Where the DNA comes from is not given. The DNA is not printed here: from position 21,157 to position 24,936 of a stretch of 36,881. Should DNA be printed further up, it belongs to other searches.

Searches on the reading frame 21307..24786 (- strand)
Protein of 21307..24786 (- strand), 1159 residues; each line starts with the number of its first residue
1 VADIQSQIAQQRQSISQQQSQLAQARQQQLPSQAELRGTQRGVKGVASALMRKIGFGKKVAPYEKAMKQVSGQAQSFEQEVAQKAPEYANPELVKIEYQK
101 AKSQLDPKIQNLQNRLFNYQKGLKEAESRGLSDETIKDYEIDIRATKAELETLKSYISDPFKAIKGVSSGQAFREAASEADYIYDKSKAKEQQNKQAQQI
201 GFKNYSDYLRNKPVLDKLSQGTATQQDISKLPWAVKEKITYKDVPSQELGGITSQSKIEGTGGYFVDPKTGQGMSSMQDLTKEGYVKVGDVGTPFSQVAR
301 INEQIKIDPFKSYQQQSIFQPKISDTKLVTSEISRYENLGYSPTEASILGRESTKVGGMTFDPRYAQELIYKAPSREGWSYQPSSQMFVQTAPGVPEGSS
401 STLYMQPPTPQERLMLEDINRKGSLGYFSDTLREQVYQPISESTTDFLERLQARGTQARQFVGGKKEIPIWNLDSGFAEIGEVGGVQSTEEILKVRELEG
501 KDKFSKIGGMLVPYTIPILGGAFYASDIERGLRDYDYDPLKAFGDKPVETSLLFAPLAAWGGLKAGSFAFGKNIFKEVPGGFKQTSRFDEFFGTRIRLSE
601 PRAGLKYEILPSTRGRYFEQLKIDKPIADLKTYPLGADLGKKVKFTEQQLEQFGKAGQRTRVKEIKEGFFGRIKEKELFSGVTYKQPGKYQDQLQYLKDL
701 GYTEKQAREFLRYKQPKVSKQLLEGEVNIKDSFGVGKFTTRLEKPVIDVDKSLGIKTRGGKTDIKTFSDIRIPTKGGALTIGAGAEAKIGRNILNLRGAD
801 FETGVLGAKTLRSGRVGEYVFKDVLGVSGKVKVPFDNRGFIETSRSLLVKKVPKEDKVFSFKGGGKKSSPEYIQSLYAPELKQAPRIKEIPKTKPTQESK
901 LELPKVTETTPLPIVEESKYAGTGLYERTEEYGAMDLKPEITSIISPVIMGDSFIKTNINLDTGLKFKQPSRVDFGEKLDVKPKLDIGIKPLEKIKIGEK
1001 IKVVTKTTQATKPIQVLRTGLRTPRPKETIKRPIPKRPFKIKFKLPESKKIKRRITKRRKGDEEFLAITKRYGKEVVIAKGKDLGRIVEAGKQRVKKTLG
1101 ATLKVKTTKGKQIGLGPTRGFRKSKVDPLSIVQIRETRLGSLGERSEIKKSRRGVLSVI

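Call 60: search_solved_structures(query=window:21307-24786:-, max_evalue=1)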
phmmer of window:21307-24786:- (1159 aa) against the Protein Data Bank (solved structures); distinct sequences matched with E-value up to 1: 0.

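Call 98: search_dna_similar(query=window:21307-24786:-, collection=phages, mode=protein, max_evalue=0.01, max_rows=10)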
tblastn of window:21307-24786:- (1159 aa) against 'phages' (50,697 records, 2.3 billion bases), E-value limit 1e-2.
No match.
